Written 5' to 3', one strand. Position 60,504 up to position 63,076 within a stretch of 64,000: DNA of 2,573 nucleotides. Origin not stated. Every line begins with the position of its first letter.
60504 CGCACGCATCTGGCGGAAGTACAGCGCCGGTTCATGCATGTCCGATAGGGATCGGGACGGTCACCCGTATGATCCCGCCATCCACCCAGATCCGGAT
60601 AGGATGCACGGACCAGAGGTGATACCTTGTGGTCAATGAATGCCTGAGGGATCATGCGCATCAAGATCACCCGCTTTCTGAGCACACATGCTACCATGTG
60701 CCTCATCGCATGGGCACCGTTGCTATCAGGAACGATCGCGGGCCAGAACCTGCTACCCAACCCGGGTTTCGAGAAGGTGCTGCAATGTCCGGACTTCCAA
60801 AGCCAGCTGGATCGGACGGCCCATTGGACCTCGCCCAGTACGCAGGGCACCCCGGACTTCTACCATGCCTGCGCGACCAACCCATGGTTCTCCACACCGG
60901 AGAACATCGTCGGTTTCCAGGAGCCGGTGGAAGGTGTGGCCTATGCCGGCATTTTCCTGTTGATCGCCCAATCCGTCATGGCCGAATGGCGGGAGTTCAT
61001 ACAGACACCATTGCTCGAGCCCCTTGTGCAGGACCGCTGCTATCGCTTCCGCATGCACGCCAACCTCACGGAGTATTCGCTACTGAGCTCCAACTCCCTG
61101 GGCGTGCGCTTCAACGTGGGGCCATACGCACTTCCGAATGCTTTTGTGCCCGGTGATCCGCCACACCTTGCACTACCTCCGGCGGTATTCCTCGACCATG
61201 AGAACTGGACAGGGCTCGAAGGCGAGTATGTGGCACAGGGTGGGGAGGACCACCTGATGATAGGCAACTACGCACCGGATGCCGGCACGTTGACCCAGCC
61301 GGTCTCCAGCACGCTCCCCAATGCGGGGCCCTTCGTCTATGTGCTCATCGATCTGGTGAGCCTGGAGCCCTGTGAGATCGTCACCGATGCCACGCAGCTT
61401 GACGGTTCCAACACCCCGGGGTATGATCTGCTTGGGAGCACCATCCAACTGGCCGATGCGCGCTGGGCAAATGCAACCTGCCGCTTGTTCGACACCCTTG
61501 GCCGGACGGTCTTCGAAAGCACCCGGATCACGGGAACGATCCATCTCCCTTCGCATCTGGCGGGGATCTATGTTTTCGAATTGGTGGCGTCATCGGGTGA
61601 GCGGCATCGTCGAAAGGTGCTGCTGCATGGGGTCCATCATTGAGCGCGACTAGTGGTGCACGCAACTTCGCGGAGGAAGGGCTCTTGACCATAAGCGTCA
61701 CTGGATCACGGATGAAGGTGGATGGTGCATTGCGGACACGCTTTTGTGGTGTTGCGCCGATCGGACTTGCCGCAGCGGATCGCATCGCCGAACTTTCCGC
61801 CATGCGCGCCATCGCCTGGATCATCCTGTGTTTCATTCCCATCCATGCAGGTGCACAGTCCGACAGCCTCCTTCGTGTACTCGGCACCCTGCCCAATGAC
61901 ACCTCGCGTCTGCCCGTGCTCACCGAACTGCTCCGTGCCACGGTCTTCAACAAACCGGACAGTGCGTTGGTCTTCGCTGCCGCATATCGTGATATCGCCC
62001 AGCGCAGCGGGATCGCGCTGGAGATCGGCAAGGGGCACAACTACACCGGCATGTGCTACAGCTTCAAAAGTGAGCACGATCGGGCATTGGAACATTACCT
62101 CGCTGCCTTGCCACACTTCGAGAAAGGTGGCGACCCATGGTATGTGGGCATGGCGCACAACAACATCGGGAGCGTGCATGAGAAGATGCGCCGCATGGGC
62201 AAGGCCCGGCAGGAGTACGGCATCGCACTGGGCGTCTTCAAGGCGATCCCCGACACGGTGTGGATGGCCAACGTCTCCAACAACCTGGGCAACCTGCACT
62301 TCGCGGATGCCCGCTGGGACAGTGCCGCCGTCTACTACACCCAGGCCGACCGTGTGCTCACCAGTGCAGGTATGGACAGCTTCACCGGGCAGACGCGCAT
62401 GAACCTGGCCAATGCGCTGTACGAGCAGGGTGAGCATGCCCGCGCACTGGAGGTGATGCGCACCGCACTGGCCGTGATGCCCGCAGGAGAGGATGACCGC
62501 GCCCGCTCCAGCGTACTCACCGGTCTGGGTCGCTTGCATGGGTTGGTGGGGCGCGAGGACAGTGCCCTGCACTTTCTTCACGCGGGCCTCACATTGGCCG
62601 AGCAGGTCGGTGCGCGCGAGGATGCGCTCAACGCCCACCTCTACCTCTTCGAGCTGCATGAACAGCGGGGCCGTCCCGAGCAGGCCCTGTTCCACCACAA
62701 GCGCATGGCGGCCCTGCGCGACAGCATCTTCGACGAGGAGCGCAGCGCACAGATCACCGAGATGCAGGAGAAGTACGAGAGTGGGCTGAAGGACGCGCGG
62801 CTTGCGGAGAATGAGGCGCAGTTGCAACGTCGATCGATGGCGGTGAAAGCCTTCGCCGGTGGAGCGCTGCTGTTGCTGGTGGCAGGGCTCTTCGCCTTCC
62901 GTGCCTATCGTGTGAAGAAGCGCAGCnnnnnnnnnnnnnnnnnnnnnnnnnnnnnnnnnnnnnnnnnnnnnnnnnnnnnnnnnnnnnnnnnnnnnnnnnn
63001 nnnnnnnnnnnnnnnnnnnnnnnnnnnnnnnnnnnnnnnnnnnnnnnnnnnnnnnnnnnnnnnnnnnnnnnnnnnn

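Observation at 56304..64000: Tandem paralogous modules: T9SS cargo gene, then TPR-sensor HisKA_2 kinase, then LytTR/REC regulator, repeated twice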

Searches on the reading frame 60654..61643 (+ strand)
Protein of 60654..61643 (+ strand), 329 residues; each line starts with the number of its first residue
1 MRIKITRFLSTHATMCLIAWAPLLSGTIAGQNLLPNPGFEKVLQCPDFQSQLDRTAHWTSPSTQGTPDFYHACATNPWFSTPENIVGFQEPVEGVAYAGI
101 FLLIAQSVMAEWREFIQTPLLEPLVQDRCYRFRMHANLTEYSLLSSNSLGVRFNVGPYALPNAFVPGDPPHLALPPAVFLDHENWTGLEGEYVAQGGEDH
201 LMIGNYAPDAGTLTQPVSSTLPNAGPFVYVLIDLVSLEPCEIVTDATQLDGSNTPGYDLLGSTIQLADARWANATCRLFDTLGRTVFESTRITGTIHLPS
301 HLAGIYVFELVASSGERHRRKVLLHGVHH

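Call 5: search_protein_families(library=pfam, proteins=[window:60654-61643:+], max_evalue=0.01)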
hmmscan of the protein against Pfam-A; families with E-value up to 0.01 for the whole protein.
window:60654-61643:+ (329 aa): 0 families

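Call 35: search_protein_families(library=ncbifam, proteins=[window:60654-61643:+], max_evalue=0.01)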
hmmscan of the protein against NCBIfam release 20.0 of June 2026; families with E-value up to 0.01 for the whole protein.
window:60654-61643:+ (329 aa): 2 families
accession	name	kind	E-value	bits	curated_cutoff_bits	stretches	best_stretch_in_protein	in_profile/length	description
TIGR04183.1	Por_Secre_tail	domain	0.0074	16.3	23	0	271-323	18-70/72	T9SS type A sorting domain-containing protein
NF033708.1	T9SS_Cterm_ChiA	domain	0.0097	15.8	40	0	276-323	4-54/55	T9SS sorting signal type C domain-containing protein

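Call 60: find_homologous_proteins(query=window:60654-61643:+, max_evalue=0.00001)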
Query window:60654-61643:+ (329 aa): 44 proteins with E <= 0.00001 among 1947 candidates.
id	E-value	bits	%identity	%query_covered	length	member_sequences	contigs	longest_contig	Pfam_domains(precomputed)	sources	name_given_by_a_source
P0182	1.9e-226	768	100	100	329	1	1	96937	-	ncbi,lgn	-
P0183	4.8e-172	589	77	100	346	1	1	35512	-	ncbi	-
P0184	4.9e-111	389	55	92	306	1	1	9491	-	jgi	jgi:hypothetical protein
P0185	1.9e-108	380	54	98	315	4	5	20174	-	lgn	-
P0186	2.6e-101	357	54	89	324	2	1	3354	-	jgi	jgi:hypothetical protein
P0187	4.1e-101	356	56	89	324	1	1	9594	-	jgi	jgi:hypothetical protein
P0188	1.5e-81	292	47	90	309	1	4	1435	-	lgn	-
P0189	5.1e-78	280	48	89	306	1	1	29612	-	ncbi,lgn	ncbi:MAG: hypothetical protein WAT74_13925 [Flavobacteriales bacterium]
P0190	5.2e-77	277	47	89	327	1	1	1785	-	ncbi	-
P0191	9.0e-77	276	45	90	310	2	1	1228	-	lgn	-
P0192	1.3e-76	276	46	91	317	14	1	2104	-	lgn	-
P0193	3.7e-76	274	44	89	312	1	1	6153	-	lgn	-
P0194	8.6e-76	273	47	91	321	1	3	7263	-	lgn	-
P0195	1.1e-71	259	45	94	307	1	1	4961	-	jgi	jgi:OmpA-OmpF porin, OOP family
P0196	2.7e-71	258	45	93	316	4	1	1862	-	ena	-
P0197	1.3e-69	253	44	96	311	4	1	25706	-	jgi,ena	-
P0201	1.2e-63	233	43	94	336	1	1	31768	-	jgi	-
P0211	4.8e-22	96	33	90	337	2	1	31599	PF18962.8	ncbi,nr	ncbi:MAG: T9SS type A sorting domain-containing protein [Flavobacteriales bacterium]|nr:T9SS type A 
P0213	7.2e-22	96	31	94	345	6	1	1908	PF18962.8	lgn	-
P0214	1.1e-21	95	33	85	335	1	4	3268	PF18962.8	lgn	-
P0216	1.4e-19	88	32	60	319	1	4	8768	PF18962.8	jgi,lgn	-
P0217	2.1e-19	88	29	89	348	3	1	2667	PF18962.8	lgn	-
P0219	4.4e-19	87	29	93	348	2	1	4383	PF18962.8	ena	-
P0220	1.4e-17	82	29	89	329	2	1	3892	PF18962.8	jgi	-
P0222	1.4e-16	78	31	90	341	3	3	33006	PF18962.8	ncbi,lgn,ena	-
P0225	2.2e-11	61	31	64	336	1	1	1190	PF18962.8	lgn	-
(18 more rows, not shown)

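Call 61: find_encoding_contigs(protein=P0182, flank=10000, max_places=3)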
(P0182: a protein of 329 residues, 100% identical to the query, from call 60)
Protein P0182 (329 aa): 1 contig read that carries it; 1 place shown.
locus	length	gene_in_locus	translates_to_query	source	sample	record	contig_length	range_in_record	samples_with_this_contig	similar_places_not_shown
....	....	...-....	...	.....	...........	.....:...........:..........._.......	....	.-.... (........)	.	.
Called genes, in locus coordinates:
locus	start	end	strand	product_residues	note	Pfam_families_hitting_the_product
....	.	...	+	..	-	?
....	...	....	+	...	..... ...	-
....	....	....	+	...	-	?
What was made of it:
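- Tried and rejected: Cargo 2 gave only a 2.7-kb contig (call 61).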

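Call 62: find_encoding_contigs(protein=P0201, flank=8000, max_places=2)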
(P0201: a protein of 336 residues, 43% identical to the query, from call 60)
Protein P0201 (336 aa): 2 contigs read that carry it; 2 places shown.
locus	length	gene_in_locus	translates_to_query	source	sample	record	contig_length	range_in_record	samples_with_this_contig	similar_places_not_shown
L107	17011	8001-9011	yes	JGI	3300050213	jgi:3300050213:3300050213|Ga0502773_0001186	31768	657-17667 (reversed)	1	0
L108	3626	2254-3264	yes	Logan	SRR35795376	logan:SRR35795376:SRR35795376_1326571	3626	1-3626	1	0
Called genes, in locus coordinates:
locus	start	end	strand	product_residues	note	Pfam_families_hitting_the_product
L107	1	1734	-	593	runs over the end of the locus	PF00801:PKD (weak), PF18911:PKD_4, PF18962:Por_Secre_tail (weak)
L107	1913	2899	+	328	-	PF00248:Aldo_ket_red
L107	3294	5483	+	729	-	PF06739:SBBP (faint)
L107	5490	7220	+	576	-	PF00515:TPR_1 (faint), PF13424:TPR_12, PF07536:HWE_HK (weak), PF07568:HisKA_2, PF13581:HATPase_c_2, PF02518:HATPase_c (weak)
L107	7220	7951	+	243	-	PF00072:Response_reg, PF04397:LytTR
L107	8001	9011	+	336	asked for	-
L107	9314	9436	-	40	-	-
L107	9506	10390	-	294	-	PF03881:Fructosamin_kin, PF01636:APH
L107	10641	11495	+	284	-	PF00582:Usp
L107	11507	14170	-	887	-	PF01966:HD, PF13089:PP_kinase_N, PF02503:PP_kinase, PF13091:PLDc_2 (weak), PF17941:PP_kinase_C_1, PF13090:PP_kinase_C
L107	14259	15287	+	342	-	PF19788:DUF6272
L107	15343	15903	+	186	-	-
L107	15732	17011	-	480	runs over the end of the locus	PF00171:Aldedh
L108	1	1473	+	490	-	?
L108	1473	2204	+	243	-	PF00072:Response_reg, PF04397:LytTR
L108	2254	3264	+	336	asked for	-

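Call 63: find_encoding_contigs(protein=P0197, flank=8000, max_places=2)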
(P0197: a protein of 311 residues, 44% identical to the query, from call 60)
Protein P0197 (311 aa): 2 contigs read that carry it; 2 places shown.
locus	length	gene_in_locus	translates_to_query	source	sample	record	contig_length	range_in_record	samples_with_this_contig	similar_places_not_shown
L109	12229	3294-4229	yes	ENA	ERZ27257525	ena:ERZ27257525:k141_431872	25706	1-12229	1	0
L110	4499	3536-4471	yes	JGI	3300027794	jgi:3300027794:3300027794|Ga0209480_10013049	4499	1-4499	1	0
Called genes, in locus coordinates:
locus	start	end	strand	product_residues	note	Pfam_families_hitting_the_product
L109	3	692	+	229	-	?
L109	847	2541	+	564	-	PF13424:TPR_12 (weak), PF14938:SNAP (faint), PF07568:HisKA_2, PF13581:HATPase_c_2 (weak), PF02518:HATPase_c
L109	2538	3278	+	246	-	PF00072:Response_reg, PF04397:LytTR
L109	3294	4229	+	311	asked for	-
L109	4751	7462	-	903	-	PF01966:HD (weak), PF13089:PP_kinase_N, PF02503:PP_kinase, PF17941:PP_kinase_C_1, PF13091:PLDc_2 (faint), PF13090:PP_kinase_C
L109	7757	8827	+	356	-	PF19788:DUF6272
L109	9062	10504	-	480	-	PF00171:Aldedh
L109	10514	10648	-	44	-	-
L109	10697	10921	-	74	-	-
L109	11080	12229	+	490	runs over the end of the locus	PF00512:HisKA, PF02518:HATPase_c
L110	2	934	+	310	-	?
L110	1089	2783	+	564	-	PF13424:TPR_12 (weak), PF14938:SNAP (faint), PF07568:HisKA_2, PF13581:HATPase_c_2 (weak), PF02518:HATPase_c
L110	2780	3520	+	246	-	PF00072:Response_reg, PF04397:LytTR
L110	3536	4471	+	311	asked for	-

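Call 74: predict_structure(alignment_id=A3)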
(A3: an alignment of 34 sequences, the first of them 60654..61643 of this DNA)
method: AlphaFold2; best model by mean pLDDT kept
length: 329 residues; sequences in the alignment: 34
mean_pLDDT: 88.2   pTM: 0.70
mean pLDDT of the five models: 88.2, 88.1, 88.0, 86.9, 86.6
residues with pLDDT >= 90: 238; 70-90: 45; 50-70: 32; < 50: 14
segments of 3 or more residues with pLDDT < 50: 243-253
pLDDT, mean of each block of 10 residues (from residue 1): 54 58 56 95 95 95 93 97 96 97 94 97 95 98 98 95 91 96 96 97 97 96 96 96 45 67 89 94 92 90 92 90 77
secondary structure, 60 per line:
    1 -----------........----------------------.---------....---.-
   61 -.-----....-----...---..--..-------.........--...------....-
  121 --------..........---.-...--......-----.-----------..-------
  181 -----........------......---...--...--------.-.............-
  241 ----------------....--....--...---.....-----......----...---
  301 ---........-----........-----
elements in order: H12-19 E68-71 E96-104 E116-119 E129-138 E144-146 E149-154 E186-193 E200-205 E214-216 E227-239 E257-260 E263-266 E275-279 E285-290 E295-297 E304-311 E317-324

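Call 76: fold_search(model_id=the predicted structure, library=pdb)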
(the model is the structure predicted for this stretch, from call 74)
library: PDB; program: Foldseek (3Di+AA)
matches with E <= 10: 1271; with E <= 0.001: 38
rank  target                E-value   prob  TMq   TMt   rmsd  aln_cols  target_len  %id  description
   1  3k4z_A                4.5e-06  1.00  0.32  0.38  17.2       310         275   15  Crystal Structure of the Cellulosomal CBM4 from Clostridium thermocellum Cellulase CbhA (released 2010-07-28)
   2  8ic1_A                7.0e-06  1.00  0.32  0.23   6.1       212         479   14  endo-alpha-D-arabinanase EndoMA1 D51N mutant from Microbacterium arabinogalactanolyticum in complex with arabinooligos (released 2023-08-16)
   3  4es8_B                8.7e-06  1.00  0.26  0.28  15.4       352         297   10  Crystal Structure of the adhesin domain of Epf from Streptococcus pyogenes in P212121 (released 2012-09-19)
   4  2vtf_B                9.7e-06  1.00  0.26  0.15  17.1       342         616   11  X-ray crystal structure of the Endo-beta-N-acetylglucosaminidase from Arthrobacter protophormiae E173Q mutant reveals  (released 2009-03-31)
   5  4es9_B                1.1e-05  1.00  0.25  0.27  15.7       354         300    8  Crystal Structure of the adhesin domain of Epf from Streptococcus pyogenes in P21 (released 2012-09-19)
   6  4es8_A                1.2e-05  0.99  0.22  0.23  16.4       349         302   10  Crystal Structure of the adhesin domain of Epf from Streptococcus pyogenes in P212121 (released 2012-09-19)
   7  8hhv_A                1.3e-05  1.00  0.33  0.24   5.5       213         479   14  endo-alpha-D-arabinanase EndoMA1 from Microbacterium arabinogalactanolyticum (released 2023-08-16)
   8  4xuo_A                1.5e-05  1.00  0.33  0.64   6.0       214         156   14  Structure of the CBM22-1 xylan-binding domain from Paenibacillus barcinonensis Xyn10C (released 2015-06-03)
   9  4xup_B                1.8e-05  1.00  0.33  0.34  17.2       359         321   10  Structure of the N-terminal CBM22-1-CBM22-2 tandem domain from Paenibacillus barcinonensis Xyn10C (released 2015-06-03)
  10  4xup_D                2.1e-05  1.00  0.35  0.36  13.5       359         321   10  Structure of the N-terminal CBM22-1-CBM22-2 tandem domain from Paenibacillus barcinonensis Xyn10C (released 2015-06-03)
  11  4xup_F                2.2e-05  1.00  0.31  0.32  16.6       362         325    8  Structure of the N-terminal CBM22-1-CBM22-2 tandem domain from Paenibacillus barcinonensis Xyn10C (released 2015-06-03)
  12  4es9_C                2.2e-05  1.00  0.25  0.27  15.5       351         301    9  Crystal Structure of the adhesin domain of Epf from Streptococcus pyogenes in P21 (released 2012-09-19)
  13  2zew_B                3.2e-05  1.00  0.29  0.61   6.9       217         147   12  Family 16 Cabohydrate Binding Domain Module 1 (released 2008-03-04)
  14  2zew_A                3.8e-05  1.00  0.29  0.60   7.7       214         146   13  Family 16 Cabohydrate Binding Domain Module 1 (released 2008-03-04)
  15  2zex_A                3.8e-05  1.00  0.29  0.59   6.9       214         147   13  Family 16 carbohydrate binding module (released 2008-03-04)
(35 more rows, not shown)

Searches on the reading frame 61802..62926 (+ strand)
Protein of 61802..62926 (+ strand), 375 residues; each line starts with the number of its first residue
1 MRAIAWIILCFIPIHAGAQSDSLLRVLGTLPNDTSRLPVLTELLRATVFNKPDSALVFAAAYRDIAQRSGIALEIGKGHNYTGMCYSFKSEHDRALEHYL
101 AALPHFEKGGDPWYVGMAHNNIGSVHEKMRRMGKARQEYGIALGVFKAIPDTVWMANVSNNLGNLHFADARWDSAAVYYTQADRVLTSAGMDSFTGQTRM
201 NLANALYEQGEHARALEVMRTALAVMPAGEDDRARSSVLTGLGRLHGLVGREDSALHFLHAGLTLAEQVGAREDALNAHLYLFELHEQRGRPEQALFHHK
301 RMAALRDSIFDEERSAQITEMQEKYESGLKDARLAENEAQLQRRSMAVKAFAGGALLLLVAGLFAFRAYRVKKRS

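Call 39: find_related_loci(query=A2, collection=metagenome_contigs, flank=10000)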
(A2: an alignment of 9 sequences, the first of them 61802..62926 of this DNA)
Query A2 (375 aa) in metagenome_contigs; peptide patterns used: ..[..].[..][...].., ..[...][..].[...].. (x = any residue, [..] = any of these).
119 stretches matched a pattern; 20 encode a relative of the query (tblastn E <= 1e-3); 20 distinct loci.
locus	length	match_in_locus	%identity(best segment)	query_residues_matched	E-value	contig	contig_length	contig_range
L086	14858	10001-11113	60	4-375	1e-135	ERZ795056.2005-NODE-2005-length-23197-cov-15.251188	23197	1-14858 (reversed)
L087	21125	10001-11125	59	1-375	1e-132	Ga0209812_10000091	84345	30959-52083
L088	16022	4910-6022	60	4-375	1e-135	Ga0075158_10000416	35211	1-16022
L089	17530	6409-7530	53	1-374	3e-108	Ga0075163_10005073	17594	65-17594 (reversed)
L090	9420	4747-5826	49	16-375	4e-98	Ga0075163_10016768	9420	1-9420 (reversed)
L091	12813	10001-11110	46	7-374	2e-97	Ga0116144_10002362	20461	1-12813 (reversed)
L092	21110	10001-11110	46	7-374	2e-97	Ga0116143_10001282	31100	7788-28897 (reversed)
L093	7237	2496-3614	45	1-374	9e-97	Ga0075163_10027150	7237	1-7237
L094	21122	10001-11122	48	1-374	4e-90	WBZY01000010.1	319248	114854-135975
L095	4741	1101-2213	43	4-374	7e-88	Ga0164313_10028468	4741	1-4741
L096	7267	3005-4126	47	1-374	8e-87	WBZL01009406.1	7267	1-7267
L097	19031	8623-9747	46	3-374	7e-84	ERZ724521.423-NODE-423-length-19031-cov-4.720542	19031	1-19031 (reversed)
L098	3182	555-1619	47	19-374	7e-85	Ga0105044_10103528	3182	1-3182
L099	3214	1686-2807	44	1-374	2e-81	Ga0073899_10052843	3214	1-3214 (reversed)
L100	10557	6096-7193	43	7-374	4e-76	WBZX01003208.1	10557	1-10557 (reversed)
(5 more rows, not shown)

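Call 59: search_protein_families(library=ncbifam, proteins=[L087:15454-15783:+, L097:17589-17918:+, L090:8604-8933:+, L089:14042-14371:+, L094:15440-15769:+, L094:19522-19851:+, L087:13616-13945:+], max_evalue=0.05)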
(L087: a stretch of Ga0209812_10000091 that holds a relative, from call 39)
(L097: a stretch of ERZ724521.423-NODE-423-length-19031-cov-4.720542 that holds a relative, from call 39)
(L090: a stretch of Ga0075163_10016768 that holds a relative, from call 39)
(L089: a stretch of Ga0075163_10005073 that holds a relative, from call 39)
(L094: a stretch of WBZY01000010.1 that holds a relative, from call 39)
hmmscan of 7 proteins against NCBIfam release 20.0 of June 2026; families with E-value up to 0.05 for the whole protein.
L087:15454-15783:+ (110 aa): 2 families
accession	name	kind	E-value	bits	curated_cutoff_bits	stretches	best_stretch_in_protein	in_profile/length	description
TIGR04183.1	Por_Secre_tail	domain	1e-08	35.1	23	1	43-110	2-72/72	T9SS type A sorting domain-containing protein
NF038113.1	T9SSA_dep_M36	equivalog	0.0044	15.2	885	1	35-102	788-860/869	T9SS-dependent M36 family metallopeptidase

L097:17589-17918:+ (110 aa): 3 families
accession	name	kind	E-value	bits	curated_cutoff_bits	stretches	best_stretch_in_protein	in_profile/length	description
TIGR04183.1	Por_Secre_tail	domain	5.6e-07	29.4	23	1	41-108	1-70/72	T9SS type A sorting domain-containing protein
NF038113.1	T9SSA_dep_M36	equivalog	0.00062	18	885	1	28-103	783-862/869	T9SS-dependent M36 family metallopeptidase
NF050177.1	TapA_OM_Porphy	equivalog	0.021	13.6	500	1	23-75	454-507/544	TapA/TapC family T9SS-dependent outer membrane protein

L090:8604-8933:+ (110 aa): 3 families
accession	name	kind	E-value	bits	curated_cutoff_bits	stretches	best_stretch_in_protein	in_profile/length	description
TIGR04183.1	Por_Secre_tail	domain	5.9e-06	26.2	23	1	41-101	1-62/72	T9SS type A sorting domain-containing protein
NF038113.1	T9SSA_dep_M36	equivalog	0.00018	19.8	885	1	26-76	780-832/869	T9SS-dependent M36 family metallopeptidase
NF050177.1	TapA_OM_Porphy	equivalog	0.0038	16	500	1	36-100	468-533/544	TapA/TapC family T9SS-dependent outer membrane protein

L089:14042-14371:+ (110 aa): 3 families
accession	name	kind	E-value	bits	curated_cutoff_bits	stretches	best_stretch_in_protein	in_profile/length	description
TIGR04183.1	Por_Secre_tail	domain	3.3e-07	30.2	23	1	40-96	1-58/72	T9SS type A sorting domain-containing protein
NF050177.1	TapA_OM_Porphy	equivalog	0.0002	20.2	500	1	37-95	470-529/544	TapA/TapC family T9SS-dependent outer membrane protein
NF038113.1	T9SSA_dep_M36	equivalog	0.035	12.2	885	1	38-105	793-864/869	T9SS-dependent M36 family metallopeptidase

L094:15440-15769:+ (110 aa): 1 family
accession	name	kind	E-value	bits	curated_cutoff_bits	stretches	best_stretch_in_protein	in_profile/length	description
TIGR04183.1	Por_Secre_tail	domain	7.6e-06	25.8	23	1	45-110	3-72/72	T9SS type A sorting domain-containing protein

L094:19522-19851:+ (110 aa): 3 families
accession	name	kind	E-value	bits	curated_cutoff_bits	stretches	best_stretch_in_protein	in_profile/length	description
TIGR04183.1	Por_Secre_tail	domain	7.8e-07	29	23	1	40-109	1-71/72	T9SS type A sorting domain-containing protein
NF038113.1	T9SSA_dep_M36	equivalog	0.00027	19.2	885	1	25-101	781-860/869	T9SS-dependent M36 family metallopeptidase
NF050177.1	TapA_OM_Porphy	equivalog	0.0025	16.6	500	1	22-101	454-535/544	TapA/TapC family T9SS-dependent outer membrane protein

L087:13616-13945:+ (110 aa): 0 families
